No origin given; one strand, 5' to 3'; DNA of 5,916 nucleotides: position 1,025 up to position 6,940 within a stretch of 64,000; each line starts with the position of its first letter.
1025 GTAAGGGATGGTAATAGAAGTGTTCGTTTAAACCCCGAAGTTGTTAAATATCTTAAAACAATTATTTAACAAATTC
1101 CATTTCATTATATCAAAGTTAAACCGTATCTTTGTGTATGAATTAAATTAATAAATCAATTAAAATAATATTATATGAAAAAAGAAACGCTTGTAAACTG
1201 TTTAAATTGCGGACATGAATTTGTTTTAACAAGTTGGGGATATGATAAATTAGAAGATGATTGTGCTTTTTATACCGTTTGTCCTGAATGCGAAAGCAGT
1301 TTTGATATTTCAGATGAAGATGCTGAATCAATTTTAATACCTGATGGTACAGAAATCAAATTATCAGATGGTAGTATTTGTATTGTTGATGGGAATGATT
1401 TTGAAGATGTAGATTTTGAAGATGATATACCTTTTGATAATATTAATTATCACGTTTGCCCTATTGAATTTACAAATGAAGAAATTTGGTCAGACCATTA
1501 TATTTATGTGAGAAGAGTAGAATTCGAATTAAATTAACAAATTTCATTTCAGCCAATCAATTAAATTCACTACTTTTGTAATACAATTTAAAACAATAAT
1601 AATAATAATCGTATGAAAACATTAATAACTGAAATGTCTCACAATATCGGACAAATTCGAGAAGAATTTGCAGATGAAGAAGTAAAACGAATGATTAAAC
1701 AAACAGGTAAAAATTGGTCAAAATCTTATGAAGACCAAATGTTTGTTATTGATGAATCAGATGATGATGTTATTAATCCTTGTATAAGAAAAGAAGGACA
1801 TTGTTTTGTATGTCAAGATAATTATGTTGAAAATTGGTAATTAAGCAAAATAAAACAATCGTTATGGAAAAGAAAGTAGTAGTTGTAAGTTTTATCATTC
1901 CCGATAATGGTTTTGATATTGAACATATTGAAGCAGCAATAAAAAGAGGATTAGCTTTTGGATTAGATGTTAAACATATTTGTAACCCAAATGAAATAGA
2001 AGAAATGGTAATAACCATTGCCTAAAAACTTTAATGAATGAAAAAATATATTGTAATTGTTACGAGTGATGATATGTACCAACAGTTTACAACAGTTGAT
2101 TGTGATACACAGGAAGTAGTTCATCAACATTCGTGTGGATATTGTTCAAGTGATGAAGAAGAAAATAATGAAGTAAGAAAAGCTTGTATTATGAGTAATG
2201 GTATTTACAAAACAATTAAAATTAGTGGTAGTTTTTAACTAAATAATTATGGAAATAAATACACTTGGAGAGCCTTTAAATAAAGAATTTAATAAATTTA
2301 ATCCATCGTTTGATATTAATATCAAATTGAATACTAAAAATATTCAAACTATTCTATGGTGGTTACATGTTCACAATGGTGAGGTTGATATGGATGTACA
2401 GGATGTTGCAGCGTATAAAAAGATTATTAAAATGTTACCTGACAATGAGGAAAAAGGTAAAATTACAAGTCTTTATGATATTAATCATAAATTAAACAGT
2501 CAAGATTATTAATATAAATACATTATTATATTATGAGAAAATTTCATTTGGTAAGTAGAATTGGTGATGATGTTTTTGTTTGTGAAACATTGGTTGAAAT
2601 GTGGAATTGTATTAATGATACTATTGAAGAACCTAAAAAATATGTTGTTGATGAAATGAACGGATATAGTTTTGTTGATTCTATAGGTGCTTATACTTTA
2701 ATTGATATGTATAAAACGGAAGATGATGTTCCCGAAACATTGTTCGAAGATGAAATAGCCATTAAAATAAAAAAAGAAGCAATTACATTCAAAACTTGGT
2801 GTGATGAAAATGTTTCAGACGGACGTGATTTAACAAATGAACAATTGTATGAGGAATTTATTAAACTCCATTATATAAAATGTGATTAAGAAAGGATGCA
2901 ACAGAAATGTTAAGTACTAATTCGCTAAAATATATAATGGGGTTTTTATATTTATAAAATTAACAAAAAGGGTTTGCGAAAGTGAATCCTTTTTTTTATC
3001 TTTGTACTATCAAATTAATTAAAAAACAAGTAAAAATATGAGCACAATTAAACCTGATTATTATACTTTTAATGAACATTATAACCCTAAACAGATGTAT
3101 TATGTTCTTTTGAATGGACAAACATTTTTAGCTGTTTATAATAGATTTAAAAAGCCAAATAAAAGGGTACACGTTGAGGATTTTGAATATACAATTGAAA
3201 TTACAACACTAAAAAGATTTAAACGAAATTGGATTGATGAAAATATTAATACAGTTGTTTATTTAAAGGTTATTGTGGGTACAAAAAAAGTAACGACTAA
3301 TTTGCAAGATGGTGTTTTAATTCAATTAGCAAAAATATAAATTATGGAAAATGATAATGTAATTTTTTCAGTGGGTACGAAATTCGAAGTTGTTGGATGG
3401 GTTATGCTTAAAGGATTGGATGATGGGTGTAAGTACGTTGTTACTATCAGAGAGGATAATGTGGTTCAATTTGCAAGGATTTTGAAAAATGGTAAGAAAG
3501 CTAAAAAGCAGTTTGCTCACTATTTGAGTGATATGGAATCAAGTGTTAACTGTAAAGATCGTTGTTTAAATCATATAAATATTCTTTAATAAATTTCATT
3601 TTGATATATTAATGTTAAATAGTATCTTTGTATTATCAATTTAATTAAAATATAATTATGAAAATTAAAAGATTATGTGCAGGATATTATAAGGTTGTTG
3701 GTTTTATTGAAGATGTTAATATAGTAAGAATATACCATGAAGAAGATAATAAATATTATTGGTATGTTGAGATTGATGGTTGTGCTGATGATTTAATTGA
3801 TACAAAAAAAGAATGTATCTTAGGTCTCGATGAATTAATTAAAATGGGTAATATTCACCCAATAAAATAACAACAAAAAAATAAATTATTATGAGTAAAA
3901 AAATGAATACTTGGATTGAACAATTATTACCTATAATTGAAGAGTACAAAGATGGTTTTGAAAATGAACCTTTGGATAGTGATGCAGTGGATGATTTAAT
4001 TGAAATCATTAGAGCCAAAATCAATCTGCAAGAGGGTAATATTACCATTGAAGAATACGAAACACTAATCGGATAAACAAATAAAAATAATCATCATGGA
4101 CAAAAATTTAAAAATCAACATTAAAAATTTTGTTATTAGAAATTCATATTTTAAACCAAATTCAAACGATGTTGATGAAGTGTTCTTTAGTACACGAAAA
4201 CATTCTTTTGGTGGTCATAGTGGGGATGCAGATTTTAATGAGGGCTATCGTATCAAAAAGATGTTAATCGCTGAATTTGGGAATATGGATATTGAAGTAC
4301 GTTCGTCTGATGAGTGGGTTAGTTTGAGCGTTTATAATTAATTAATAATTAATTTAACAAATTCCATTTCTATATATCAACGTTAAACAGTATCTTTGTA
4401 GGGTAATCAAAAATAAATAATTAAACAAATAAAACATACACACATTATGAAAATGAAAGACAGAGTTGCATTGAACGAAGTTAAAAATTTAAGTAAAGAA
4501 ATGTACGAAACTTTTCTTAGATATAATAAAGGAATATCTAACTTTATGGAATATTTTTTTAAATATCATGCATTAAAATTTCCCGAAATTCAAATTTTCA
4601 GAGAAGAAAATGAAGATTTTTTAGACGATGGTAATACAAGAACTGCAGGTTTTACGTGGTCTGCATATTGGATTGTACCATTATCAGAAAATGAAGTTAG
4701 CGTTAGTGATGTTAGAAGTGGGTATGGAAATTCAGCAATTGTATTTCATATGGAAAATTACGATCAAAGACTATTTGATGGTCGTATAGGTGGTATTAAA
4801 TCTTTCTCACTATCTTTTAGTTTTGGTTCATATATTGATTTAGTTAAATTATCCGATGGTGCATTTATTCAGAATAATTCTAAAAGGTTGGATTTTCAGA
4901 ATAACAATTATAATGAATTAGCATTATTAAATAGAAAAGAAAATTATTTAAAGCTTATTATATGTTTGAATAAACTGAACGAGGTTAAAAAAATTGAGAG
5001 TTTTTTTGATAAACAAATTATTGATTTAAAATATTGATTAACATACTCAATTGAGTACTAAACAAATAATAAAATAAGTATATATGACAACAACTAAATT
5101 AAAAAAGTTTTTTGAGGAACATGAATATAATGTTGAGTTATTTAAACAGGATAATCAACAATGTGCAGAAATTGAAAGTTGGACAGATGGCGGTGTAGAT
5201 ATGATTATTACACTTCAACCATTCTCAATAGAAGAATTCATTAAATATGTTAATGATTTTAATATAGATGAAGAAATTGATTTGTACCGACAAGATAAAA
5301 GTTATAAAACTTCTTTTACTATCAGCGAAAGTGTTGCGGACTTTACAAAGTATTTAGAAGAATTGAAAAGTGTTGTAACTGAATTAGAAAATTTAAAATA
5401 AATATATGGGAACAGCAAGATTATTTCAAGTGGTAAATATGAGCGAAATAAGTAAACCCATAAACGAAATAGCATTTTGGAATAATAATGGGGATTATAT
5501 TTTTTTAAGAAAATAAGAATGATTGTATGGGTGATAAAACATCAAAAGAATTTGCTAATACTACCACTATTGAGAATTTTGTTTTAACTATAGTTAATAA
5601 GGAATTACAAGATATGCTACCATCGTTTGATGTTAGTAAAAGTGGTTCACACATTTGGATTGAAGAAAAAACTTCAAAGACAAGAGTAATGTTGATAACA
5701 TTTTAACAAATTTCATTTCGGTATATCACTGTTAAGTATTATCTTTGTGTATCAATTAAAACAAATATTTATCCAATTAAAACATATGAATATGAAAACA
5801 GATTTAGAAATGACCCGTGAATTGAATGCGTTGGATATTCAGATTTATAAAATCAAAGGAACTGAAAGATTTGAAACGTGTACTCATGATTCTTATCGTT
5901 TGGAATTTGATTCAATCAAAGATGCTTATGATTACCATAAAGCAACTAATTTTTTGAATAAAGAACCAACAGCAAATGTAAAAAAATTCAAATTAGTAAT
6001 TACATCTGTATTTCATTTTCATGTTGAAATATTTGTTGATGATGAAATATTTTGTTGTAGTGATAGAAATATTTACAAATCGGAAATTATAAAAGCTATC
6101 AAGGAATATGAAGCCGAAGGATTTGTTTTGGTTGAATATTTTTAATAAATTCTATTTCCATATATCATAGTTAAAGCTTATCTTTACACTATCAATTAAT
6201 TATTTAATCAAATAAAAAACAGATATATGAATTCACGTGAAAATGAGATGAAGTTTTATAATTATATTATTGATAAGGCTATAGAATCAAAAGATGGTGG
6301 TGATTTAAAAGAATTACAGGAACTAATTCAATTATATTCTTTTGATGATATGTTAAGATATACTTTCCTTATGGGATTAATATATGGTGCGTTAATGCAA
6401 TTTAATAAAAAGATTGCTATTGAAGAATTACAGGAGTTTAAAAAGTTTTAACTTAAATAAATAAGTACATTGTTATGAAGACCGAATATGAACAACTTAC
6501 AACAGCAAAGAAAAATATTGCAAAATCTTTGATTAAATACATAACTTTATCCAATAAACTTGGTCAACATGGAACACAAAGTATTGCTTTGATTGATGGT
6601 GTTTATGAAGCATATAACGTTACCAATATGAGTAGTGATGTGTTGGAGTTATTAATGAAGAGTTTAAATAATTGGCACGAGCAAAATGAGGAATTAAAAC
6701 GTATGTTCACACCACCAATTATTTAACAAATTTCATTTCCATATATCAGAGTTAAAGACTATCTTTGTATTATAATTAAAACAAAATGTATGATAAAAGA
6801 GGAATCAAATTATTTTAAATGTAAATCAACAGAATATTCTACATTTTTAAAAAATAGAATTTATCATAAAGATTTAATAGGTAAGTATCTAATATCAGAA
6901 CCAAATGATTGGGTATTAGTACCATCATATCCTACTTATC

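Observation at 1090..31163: Serially reused early promoter cassette whose upstream box contains the preceding gene's stop codon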

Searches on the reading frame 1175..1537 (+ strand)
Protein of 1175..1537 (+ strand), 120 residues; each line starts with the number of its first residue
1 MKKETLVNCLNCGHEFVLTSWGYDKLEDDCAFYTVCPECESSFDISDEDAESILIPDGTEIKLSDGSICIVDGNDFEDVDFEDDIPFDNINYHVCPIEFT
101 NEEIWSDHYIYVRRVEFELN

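Call 53: find_encoding_contigs(protein=window:1175-1537:+, flank=10000, max_places=10)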
Protein window:1175-1537:+ (120 aa): 23 contigs read that carry it; 6 places shown.
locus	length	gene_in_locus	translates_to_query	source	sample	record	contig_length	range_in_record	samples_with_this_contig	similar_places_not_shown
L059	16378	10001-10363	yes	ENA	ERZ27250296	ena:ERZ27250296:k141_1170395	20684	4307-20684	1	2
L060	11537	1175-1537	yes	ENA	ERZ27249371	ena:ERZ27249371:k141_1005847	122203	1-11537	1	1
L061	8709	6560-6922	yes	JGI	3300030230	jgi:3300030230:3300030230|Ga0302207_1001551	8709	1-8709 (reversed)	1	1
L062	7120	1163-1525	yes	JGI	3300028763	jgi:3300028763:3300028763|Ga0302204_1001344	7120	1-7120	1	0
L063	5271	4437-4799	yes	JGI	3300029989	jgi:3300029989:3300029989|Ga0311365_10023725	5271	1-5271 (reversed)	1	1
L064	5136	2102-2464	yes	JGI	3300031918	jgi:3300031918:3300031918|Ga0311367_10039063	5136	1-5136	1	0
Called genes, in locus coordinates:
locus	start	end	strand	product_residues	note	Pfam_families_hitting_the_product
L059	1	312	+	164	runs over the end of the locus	-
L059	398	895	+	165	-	-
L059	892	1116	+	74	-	-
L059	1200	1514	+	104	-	-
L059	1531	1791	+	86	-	-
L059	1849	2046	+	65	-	-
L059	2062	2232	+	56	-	-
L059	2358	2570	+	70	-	-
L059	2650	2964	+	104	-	-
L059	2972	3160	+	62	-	-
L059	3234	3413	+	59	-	-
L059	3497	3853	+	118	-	-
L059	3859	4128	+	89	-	-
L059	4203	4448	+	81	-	-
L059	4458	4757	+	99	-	-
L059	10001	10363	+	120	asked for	-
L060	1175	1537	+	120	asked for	-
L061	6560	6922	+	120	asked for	-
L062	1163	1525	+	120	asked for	-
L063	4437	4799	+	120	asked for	-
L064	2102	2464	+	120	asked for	-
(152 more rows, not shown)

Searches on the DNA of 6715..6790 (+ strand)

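Call 24: search_dna_similar(query=window:6715-6790:+, collection=phages, mode=distant, max_evalue=10, max_rows=30)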
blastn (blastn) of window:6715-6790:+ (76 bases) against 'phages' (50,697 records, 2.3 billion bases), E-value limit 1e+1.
Records with a match: 125; places in all: 143; records where one place covers at least 80% of the query: 10.
Best place of each record, by identity: >=99% 6; 95-99% 7; 90-95% 31; 80-90% 70; 60-80% 11.
By first word of the organism name: Campylobacter 53; Prevotella 15; Bacteroides 11; Bacillus 7; Synechococcus 4; Pelagibacter 4; CrAssphage 3; Bacteriophage 2; Olleya 2; Prochlorococcus 2; and 18 more.
By host as written in the record: Campylobacter jejuni 16; Prevotella sp. 15; Campylobacter jejuni NCTC12662 15; - 15; Campylobacter sp. 4; Campylobacter jejuni subsp. jejuni 3; Campylobacter jejuni NCTC12658 3; Synechococcus sp. WH8109 3; and 37 more.
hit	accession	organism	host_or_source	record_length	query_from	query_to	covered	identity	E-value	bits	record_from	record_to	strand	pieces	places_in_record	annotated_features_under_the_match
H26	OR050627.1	Chryseobacterium phage MA9V-1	Chryseobacterium indologenes MA9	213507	8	74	88%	73.9%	5e-2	42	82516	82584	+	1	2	NAD-dependent DNA ligase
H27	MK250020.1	Prevotella phage Lak-B1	Prevotella sp.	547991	3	67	86%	73.5%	2e+0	37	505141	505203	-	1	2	record has no annotation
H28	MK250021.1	Prevotella phage Lak-B2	Prevotella sp.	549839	3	67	86%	73.5%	2e+0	37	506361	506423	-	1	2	record has no annotation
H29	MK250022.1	Prevotella phage Lak-B3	Prevotella sp.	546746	3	67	86%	73.5%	2e+0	37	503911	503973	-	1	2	record has no annotation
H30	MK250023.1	Prevotella phage Lak-B4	Prevotella sp.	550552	3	67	86%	73.5%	2e+0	37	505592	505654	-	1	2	record has no annotation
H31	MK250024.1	Prevotella phage Lak-B5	Prevotella sp.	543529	3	67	86%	73.5%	2e+0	37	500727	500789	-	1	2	record has no annotation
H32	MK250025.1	Prevotella phage Lak-B6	Prevotella sp.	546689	3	67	86%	73.5%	2e+0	37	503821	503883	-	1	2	record has no annotation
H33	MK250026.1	Prevotella phage Lak-B7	Prevotella sp.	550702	3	67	86%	73.5%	2e+0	37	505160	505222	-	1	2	record has no annotation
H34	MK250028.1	Prevotella phage Lak-B9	Prevotella sp.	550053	3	67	86%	73.5%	2e+0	37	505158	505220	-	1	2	record has no annotation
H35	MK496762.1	Capybara microvirus Cap3_SP_315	Hydrochoerus hydrochaeris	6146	8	69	82%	72.6%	2e+0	37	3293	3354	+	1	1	none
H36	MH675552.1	Bacteroides phage crAss001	Bacteroides intestinalis APC919/174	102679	24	67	58%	80.9%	2e-1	40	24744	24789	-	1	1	hyaluronidase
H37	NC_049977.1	Bacteroides phage crAss001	Bacteroides intestinalis APC919/174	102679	24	67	58%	80.9%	2e-1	40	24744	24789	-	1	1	structural protein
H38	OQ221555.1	Bacteroides phage PhiCrAssBcn20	Bacteroides intestinalis DSM 108646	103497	24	67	58%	80.9%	2e-1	40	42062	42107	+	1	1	hyaluronidase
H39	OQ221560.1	Bacteroides phage PhiCrAssBcn25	Bacteroides intestinalis DSM 108646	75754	24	67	58%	80.9%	2e-1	40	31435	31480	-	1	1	hyaluronidase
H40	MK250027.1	Prevotella phage Lak-B8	Prevotella sp.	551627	28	70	57%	76.7%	8e+0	34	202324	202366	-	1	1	record has no annotation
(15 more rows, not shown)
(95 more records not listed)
